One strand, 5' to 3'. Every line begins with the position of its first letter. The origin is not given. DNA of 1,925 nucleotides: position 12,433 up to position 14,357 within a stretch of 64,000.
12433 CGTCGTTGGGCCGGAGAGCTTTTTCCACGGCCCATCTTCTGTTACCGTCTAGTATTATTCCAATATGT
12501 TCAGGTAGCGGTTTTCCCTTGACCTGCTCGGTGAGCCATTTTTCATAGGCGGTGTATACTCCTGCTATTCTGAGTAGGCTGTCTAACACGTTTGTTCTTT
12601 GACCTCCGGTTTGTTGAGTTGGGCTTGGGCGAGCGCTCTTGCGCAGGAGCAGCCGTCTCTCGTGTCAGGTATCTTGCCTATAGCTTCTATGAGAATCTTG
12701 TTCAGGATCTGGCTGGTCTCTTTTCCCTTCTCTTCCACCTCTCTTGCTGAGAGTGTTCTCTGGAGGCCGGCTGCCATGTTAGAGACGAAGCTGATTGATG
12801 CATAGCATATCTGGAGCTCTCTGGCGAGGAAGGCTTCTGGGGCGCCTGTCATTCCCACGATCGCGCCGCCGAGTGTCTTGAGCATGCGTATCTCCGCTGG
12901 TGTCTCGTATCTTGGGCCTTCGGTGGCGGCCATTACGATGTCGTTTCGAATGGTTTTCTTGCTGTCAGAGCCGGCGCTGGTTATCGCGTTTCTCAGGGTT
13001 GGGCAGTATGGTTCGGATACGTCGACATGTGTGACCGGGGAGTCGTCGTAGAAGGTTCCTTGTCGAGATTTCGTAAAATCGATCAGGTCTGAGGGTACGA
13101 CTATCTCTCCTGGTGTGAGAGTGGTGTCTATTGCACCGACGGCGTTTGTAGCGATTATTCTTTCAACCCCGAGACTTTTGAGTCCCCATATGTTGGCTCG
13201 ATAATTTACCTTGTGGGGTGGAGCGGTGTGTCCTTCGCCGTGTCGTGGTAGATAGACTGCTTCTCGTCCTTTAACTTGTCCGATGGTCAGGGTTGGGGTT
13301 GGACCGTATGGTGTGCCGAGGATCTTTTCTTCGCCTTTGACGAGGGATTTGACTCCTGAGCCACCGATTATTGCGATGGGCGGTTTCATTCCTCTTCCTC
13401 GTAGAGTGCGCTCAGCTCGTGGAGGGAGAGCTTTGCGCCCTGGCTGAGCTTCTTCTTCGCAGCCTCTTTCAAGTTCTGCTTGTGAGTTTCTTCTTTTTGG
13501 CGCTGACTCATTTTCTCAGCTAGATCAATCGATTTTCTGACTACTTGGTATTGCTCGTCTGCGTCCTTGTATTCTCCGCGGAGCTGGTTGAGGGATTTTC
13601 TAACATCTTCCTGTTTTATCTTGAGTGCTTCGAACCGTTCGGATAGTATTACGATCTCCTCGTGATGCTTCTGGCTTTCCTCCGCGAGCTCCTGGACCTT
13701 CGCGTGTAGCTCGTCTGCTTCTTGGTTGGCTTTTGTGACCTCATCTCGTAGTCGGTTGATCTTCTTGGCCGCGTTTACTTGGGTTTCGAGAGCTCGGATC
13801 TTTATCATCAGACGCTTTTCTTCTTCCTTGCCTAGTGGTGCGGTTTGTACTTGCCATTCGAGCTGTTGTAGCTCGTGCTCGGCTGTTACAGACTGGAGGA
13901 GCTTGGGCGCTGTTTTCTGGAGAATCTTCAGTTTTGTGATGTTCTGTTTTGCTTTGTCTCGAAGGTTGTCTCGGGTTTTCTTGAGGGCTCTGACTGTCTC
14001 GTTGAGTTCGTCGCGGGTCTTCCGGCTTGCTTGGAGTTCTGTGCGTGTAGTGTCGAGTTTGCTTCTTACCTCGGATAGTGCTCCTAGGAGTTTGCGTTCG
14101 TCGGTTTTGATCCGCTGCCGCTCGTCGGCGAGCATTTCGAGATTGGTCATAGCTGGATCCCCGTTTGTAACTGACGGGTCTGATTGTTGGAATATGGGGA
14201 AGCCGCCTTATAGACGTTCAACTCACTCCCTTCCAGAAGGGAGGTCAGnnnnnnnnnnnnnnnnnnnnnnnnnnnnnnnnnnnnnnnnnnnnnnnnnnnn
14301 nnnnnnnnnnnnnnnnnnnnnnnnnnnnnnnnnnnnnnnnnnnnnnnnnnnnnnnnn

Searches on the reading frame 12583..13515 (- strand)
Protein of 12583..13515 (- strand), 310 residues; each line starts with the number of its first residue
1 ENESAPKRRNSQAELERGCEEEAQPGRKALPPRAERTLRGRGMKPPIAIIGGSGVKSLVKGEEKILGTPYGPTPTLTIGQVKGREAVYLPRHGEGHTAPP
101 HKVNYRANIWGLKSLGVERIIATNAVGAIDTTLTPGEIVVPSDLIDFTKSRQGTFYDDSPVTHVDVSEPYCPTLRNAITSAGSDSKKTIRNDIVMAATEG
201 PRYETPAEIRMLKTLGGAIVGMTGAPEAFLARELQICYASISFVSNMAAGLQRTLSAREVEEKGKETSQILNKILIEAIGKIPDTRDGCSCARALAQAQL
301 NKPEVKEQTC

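Call 19: search_protein_families(library=pfam, proteins=[window:12583-13515:-], max_evalue=0.001)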
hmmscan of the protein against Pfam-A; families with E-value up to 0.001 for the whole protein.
window:12583-13515:- (310 aa): 1 family
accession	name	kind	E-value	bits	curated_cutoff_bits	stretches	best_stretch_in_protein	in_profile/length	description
PF01048.26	PNP_UDP_1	-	6.9e-44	150.4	25.1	1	46-279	1-232/233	Phosphorylase superfamily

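Call 53: find_encoding_contigs(protein=window:12586-13389:-, flank=10000, max_places=6)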
Protein seq(268 aa) (268 aa): 3 contigs read that carry it; 1 place shown.
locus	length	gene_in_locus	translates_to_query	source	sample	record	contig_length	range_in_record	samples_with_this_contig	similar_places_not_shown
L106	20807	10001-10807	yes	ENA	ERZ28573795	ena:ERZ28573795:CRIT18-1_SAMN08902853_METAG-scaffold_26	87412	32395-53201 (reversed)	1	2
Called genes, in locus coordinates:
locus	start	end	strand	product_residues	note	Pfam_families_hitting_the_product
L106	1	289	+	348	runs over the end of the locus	PF00464:SHMT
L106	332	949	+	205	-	PF00702:Hydrolase, PF12710:HAD, PF08282:Hydrolase_3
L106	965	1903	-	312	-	PF01380:SIS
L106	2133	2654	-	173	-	PF00583:Acetyltransf_1, PF13673:Acetyltransf_10 (weak), PF13508:Acetyltransf_7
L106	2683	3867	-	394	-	PF00155:Aminotran_1_2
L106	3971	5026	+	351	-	PF08240:ADH_N, PF16912:Glu_dehyd_C, PF00107:ADH_zinc_N, PF13602:ADH_zinc_N_2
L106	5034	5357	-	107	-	PF01922:SRP19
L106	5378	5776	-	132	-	PF01201:Ribosomal_S8e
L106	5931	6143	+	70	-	-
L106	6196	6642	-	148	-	PF00583:Acetyltransf_1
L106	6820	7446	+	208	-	PF21715:CggR_N, PF22167:PH0730-like_N (faint), PF14544:DUF4443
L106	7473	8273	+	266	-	PF00994:MoCF_biosynth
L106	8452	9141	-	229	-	PF01963:TraB_PrgY_gumN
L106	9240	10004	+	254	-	PF23435:DUF7121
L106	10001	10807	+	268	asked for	PF01048:PNP_UDP_1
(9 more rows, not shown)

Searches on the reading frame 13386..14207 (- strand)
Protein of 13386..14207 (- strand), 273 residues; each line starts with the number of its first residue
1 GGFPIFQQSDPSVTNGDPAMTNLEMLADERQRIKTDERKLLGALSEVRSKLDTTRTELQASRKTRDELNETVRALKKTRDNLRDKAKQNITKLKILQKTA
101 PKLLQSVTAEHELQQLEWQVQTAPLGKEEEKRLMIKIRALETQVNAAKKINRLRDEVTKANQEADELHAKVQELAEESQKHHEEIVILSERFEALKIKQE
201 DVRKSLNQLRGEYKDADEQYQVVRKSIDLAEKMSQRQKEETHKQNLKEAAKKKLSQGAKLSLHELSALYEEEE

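Call 19: search_protein_families(library=pfam, proteins=[window:13386-14207:-], max_evalue=0.001)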
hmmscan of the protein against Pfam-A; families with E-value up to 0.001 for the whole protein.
window:13386-14207:- (273 aa): 1 family
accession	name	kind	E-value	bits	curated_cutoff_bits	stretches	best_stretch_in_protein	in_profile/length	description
PF23435.1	DUF7121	-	4.1e-06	26.8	29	1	48-252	70-278/307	Family of unknown function (DUF7121)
